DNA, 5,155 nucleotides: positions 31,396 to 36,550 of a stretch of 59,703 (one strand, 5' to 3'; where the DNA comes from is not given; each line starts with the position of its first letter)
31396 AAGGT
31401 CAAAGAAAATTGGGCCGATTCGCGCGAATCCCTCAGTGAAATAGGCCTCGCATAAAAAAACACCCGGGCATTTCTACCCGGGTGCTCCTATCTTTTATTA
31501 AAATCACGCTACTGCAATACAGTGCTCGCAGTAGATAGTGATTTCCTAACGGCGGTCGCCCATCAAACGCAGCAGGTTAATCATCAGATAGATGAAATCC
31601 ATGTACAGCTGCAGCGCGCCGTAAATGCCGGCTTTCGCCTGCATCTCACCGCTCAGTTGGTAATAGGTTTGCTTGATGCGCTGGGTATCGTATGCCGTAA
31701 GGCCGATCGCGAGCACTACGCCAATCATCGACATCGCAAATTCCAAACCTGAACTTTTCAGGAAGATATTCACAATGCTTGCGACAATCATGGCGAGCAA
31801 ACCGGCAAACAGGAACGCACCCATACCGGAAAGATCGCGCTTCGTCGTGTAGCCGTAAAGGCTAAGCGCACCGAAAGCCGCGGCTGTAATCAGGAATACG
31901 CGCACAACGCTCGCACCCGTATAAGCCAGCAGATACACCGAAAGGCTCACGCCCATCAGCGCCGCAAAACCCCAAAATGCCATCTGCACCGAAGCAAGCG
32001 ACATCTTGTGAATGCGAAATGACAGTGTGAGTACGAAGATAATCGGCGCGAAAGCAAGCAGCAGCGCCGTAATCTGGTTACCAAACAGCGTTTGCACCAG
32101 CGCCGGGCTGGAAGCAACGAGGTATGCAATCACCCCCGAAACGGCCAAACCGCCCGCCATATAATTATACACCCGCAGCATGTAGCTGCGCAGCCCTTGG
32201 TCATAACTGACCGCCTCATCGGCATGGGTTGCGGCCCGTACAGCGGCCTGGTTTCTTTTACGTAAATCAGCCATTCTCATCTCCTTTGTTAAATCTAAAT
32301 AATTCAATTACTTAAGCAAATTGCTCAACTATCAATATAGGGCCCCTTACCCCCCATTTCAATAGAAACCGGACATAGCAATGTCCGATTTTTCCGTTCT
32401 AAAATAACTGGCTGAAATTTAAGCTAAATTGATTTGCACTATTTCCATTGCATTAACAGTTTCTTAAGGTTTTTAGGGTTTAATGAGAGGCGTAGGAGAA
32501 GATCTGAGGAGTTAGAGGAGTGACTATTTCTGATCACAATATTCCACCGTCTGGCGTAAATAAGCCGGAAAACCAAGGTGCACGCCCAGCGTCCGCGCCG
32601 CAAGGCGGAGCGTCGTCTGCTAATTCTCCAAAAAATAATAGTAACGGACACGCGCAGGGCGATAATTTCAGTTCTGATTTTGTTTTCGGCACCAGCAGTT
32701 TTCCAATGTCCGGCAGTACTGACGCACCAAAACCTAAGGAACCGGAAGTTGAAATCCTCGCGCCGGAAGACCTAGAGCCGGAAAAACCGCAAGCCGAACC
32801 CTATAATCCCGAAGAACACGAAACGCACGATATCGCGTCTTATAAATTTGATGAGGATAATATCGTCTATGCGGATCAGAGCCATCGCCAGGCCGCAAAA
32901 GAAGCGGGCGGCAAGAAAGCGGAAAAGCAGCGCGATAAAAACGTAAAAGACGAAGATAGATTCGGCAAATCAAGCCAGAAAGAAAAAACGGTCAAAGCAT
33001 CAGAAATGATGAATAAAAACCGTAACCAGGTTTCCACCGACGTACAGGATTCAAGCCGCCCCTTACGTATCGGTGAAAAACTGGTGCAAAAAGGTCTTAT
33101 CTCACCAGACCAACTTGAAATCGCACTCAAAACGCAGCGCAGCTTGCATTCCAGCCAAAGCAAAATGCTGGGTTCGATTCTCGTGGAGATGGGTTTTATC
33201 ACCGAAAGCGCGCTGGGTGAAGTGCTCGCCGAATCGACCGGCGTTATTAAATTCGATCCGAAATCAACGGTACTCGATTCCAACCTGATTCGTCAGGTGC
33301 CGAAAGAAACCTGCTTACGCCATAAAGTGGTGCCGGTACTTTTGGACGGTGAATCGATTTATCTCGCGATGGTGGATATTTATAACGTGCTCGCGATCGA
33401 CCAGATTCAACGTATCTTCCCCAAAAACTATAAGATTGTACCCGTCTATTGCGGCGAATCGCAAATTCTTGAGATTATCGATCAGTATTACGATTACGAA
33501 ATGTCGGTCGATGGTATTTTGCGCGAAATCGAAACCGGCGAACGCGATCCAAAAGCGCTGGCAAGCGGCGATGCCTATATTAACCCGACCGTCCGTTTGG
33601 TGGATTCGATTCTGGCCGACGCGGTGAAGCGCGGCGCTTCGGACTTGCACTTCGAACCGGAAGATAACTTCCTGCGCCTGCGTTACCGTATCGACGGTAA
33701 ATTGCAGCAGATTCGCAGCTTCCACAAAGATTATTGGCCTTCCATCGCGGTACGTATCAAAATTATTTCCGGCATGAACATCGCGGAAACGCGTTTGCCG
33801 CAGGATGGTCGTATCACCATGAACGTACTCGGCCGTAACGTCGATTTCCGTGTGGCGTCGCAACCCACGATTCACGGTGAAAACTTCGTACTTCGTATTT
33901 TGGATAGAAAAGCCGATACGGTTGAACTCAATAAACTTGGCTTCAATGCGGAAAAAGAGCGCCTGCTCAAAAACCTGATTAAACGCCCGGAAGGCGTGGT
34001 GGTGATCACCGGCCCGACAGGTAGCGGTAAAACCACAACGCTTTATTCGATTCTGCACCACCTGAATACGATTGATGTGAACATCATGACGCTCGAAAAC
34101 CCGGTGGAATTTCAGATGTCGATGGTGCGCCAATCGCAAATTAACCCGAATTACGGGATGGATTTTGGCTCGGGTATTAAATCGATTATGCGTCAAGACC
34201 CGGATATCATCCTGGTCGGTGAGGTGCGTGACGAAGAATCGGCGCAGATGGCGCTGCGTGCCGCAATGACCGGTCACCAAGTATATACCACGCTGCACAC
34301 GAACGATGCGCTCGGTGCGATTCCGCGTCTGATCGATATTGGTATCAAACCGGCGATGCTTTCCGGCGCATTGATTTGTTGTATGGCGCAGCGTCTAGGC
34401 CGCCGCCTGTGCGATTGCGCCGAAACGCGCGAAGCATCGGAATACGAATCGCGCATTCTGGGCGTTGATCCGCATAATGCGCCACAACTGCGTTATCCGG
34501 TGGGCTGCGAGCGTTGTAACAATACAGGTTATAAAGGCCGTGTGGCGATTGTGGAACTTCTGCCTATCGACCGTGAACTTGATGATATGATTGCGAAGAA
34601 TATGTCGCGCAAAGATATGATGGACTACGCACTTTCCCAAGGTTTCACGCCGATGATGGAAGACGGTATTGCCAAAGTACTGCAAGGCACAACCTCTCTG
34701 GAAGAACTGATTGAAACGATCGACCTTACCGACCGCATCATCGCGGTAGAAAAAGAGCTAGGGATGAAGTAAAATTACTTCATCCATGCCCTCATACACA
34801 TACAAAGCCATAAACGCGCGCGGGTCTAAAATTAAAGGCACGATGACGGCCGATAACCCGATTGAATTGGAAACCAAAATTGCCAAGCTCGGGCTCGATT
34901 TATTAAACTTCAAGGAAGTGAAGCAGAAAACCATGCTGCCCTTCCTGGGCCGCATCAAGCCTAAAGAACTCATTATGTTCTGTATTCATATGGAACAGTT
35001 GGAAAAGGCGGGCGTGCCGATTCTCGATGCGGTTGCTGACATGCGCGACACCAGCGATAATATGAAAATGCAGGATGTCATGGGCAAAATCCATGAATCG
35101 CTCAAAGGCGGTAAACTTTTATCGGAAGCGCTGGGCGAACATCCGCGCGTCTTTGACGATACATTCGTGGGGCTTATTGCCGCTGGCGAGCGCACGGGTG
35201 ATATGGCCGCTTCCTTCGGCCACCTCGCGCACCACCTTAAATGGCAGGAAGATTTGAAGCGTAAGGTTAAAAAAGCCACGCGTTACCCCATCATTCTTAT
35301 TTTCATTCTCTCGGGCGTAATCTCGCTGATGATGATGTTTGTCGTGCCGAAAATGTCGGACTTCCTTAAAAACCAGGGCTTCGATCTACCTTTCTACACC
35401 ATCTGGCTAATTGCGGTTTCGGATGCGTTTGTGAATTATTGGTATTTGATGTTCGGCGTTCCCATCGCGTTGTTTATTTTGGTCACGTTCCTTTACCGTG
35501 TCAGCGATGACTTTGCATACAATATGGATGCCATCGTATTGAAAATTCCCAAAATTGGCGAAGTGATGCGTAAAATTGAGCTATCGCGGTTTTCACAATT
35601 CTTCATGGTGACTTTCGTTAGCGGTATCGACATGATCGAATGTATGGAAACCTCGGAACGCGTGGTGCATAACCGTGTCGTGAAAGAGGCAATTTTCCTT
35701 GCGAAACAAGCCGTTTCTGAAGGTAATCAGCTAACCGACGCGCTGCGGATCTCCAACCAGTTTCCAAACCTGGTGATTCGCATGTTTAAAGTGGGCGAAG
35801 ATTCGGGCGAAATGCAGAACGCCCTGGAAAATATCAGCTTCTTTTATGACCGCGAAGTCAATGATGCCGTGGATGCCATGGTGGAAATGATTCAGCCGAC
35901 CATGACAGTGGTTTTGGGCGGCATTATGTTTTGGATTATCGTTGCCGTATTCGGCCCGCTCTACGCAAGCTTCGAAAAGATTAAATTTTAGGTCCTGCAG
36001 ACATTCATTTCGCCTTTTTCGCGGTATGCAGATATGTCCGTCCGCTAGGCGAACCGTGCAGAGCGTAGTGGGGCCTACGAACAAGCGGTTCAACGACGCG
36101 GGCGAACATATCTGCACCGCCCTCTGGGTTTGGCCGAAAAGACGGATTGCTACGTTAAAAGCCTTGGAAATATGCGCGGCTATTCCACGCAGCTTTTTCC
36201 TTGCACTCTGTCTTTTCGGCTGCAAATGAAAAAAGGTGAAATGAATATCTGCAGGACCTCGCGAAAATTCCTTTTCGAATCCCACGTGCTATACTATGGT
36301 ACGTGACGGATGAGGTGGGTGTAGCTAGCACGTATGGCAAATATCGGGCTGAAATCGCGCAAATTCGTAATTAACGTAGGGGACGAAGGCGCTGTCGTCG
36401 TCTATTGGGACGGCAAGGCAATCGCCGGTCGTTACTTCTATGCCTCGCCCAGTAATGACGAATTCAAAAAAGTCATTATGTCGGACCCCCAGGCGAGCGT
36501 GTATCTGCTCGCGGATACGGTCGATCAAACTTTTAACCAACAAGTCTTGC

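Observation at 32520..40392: Atypical type IV pilus / T2SS-like locus: ATPase + platform + three divergent alignment-complex-like proteins + ABC ATPase, with no pilin, peptidase or secretin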

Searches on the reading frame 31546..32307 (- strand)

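Call 3: search_protein_families(library=pfam, proteins=[window:31546-32307:-], max_evalue=0.01)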
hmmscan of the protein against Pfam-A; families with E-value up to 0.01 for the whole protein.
window:31546-32307:- (253 aa): 1 family
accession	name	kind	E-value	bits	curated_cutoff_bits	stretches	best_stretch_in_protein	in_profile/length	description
PF01027.25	Bax1-I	-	1.8e-57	194.9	34.1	1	40-249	1-207/207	Inhibitor of apoptosis-promoting Bax1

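Call 4: search_protein_families(library=ncbifam, proteins=[window:31546-32307:-], max_evalue=0.01)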
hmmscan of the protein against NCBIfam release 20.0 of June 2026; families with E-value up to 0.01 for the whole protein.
window:31546-32307:- (253 aa): 2 families
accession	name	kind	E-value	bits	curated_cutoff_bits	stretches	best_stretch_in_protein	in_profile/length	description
NF045951.1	MAG0110_fam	subfamily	3.7e-16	59.1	98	1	52-250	24-236/237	MAG0110 family membrane protein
NF007765.0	PRK10447.1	equivalog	9.4e-08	32.1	353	1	71-250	41-214/219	FtsH protease modulator YccA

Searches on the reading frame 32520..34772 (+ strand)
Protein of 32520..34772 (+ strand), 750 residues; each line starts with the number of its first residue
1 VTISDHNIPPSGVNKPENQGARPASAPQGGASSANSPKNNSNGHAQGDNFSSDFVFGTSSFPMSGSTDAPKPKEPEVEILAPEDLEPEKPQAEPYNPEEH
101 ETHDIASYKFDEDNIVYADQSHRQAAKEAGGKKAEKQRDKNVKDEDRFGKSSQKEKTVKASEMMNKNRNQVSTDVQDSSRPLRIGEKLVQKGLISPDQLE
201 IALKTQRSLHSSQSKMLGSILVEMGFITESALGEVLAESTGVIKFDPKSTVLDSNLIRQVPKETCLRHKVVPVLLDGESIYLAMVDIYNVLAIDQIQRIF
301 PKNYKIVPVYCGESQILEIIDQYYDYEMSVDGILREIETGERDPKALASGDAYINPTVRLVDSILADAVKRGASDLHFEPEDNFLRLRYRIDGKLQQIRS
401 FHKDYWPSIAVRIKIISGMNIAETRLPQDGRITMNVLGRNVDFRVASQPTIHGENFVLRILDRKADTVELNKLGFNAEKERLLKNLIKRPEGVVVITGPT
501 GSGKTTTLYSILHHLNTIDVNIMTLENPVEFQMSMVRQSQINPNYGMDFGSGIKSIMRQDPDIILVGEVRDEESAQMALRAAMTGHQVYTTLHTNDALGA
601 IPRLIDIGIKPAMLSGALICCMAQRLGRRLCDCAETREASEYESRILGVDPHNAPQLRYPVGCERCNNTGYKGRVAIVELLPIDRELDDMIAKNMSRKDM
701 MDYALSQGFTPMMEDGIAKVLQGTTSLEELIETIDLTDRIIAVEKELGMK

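Call 3: search_protein_families(library=pfam, proteins=[window:32520-34772:+], max_evalue=0.01)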
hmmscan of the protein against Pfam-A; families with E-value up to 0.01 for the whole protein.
window:32520-34772:+ (750 aa): 14 families
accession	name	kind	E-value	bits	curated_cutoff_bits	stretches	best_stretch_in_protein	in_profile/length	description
PF00437.27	T2SSE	-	6.1e-121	404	24.9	1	355-730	6-368/370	Type II/IV secretion system protein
PF05157.20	MshEN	-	1e-17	64.4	23.1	1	246-329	7-89/90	MshEN domain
PF20720.3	nSTAND3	-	8.8e-05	22.7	27.2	1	491-535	17-61/155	Novel STAND NTPase 3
PF25199.1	nSTAND_NTPase5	-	0.00029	21.1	34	1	484-519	30-70/145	Novel STAND NTPase 5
PF13401.12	AAA_22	-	0.00038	21.2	27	1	490-528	4-44/130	AAA domain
PF13604.12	AAA_30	-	0.00066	19.9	27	1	476-518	3-45/191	AAA domain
PF13245.12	AAA_19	-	0.0025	18.5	25.1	1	490-519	10-39/134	AAA domain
PF00005.33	ABC_tran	-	0.0027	18.7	25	1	490-531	10-51/137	ABC transporter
PF13476.12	AAA_23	-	0.0028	18.8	27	1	491-511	19-39/201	AAA domain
PF13173.12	AAA_14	-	0.0031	18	27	0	492-534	3-46/129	AAA domain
PF13191.12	AAA_16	-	0.0032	18.4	32.6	1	484-517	13-50/167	AAA ATPase domain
PF00931.28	NB-ARC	-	0.0034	17.1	23.5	1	478-519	4-46/248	NB-ARC domain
PF02492.25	cobW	-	0.0036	17.3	20.7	1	493-526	2-34/180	CobW/HypB/UreG, nucleotide-binding domain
PF13086.12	AAA_11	-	0.0041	17.4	27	1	475-516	2-42/257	AAA domain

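Call 4: search_protein_families(library=ncbifam, proteins=[window:32520-34772:+], max_evalue=0.01)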
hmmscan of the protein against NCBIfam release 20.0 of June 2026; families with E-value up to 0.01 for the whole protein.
window:32520-34772:+ (750 aa): 29 families (the best 25 are shown)
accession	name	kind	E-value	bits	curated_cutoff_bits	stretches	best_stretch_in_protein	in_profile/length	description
TIGR02538.1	type_IV_pilB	equivalog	2.6e-151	505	675.65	1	184-731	2-559/564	type IV-A pilus assembly ATPase PilB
TIGR02533.1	type_II_gspE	equivalog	2e-144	481.9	630.25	1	258-732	2-484/486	type II secretion system ATPase GspE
NF053534.1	T4PilAsmATPsTfpB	equivalog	3.4e-120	402.2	850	1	226-733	62-581/584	type IV pilus assembly ATPase TfpB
NF007755.0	PRK10436.1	equivalog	2.7e-115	385.7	617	1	262-734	11-459/465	type II secretion system protein GspE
NF041000.1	ATPase_ComGA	equivalog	4.6e-73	245.5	300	1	363-626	2-264/267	competence type IV pilus ATPase ComGA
TIGR01420.1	pilT_fam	subfamily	1.1e-48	166.2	319.1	1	362-629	3-270/343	PilT/PilU family type 4a pilus ATPase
TIGR02524.1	dot_icm_DotB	equivalog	5.1e-23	81.9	463.3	1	487-605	130-257/358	Dot/Icm type IV secretion system ATPase DotB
TIGR02525.1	plasmid_TraJ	equivalog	3e-21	75.8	368.3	1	458-606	122-271/372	plasmid transfer ATPase TraJ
NF053729.1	c-di-GMP_motif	domain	6.1e-16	58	38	1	183-238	1-52/53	cyclic di-GMP-binding domain-containing protein, MshE-related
TIGR02782.1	TrbB_P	equivalog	8.9e-16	58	304.55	1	477-604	123-252/303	P-type conjugative transfer ATPase TrbB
NF058587.1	archaellum_moto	equivalog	9.8e-16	57.6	550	1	493-605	277-394/527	archaellum flagellar ATPase motor FlaI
NF010407.0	PRK13833.1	subfamily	1.2e-13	51.2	499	1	493-605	146-260/323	conjugal transfer protein TrbB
TIGR03819.1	heli_sec_ATPase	hypoth_equivalog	1.6e-13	50.6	373.15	1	408-609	98-302/340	TadA family conjugal transfer-associated ATPase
NF010469.0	PRK13894.1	subfamily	3.4e-13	49.6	508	1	477-604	136-264/320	conjugal transfer ATPase TrbB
TIGR02788.1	VirB11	equivalog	5e-13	48.8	249.95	1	476-607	130-265/308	P-type DNA transfer ATPase VirB11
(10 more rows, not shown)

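Call 59: search_solved_structures(query=window:32520-34769:+, max_evalue=1e-20)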
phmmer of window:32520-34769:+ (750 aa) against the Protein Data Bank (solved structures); distinct sequences matched with E-value up to 1e-20: 21.
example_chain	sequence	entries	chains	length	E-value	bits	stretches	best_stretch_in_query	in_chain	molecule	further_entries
6f8l_G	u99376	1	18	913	1.1e-122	413.8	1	181-737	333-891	Type IV pilus assembly protein PilF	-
5zfr_A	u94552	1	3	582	5.5e-120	404.9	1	176-732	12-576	Type IV pilus biogenesis ATPase PilB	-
3jc8_Ba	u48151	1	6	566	3.6e-119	402.3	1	183-732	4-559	Type IV-A pilus assembly ATPase PilB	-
6olj_C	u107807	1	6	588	5.5e-119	401.6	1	181-732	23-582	Type IV pilus biogenesis ATPase PilB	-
5tsg_B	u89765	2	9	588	1.9e-118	399.8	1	181-732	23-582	Type IV pilus biogenesis ATPase PilB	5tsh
4pht_A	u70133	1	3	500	7.4e-107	361.5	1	355-732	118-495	General secretory pathway protein E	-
1p9r_A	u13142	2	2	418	2e-103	350.2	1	355-731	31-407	General secretion pathway protein E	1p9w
4ksr_A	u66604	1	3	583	3.8e-103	349.3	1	355-732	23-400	Type II secretion system protein E, Hemolysin-coregulated protein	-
4kss_A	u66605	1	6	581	4.2e-103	349.1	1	355-732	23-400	Type II secretion system protein E, hemolysin-coregulated protein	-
6ejf_A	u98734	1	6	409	1.5e-94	320.9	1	359-737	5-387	Type IV pilus assembly protein PilF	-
5oiu_A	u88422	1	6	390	3.3e-94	319.8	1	359-731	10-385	Type IV pilus assembly protein PilF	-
5it5_F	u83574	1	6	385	3.5e-94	319.6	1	359-731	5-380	ATP binding motif-containing protein PilF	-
8dze_A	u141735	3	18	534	7.2e-33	117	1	361-741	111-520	BfpD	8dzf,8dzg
3jvu_A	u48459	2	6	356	1.9e-30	109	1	363-608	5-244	Twitching mobility protein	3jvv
2ewv_A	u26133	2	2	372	2.3e-30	108.7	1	363-607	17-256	twitching motility protein PilT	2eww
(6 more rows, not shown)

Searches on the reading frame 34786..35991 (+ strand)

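Call 3: search_protein_families(library=pfam, proteins=[window:34786-35991:+], max_evalue=0.01)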
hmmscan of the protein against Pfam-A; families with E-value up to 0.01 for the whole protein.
window:34786-35991:+ (401 aa): 1 family
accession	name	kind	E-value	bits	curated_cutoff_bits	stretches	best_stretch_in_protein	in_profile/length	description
PF00482.28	T2SSF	-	6.1e-46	155.9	25.2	2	72-188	8-125/125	Type II secretion system (T2SS), protein F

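Call 4: search_protein_families(library=ncbifam, proteins=[window:34786-35991:+], max_evalue=0.01)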
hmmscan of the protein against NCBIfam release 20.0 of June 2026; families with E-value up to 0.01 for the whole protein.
window:34786-35991:+ (401 aa): 6 families
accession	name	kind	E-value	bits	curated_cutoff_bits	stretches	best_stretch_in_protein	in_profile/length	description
TIGR02120.1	GspF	equivalog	1.2e-85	288.2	424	1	4-392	1-394/401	type II secretion system inner membrane protein GspF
NF052606.1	T4PiliAsmPilCMyx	equivalog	5.9e-73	246.1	700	1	2-399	20-418/419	type IV pilus assembly protein PilC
NF052607.1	T4PiliAsmPilCThrm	equivalog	1e-72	245.5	700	1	1-395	1-400/406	type IV pilus assembly protein PilC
NF007861.0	PRK10573.1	equivalog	2.1e-62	211.5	401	1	4-393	7-392/401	protein transport protein HofC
NF047826.1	T3SSXpsF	equivalog_domain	7.2e-57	193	650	1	1-394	1-399/405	type II secretion system protein XpsF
NF041012.2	T4P_ComGB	equivalog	2.6e-37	128.9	240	1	63-395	4-330/332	competence type IV pilus assembly protein ComGB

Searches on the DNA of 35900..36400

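Call 63: search_rna_families(source=window, start=35900, end=36400, threshold=evalue, max_evalue=1)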
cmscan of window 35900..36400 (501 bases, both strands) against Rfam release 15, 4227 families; matches with E-value up to 1: 0.
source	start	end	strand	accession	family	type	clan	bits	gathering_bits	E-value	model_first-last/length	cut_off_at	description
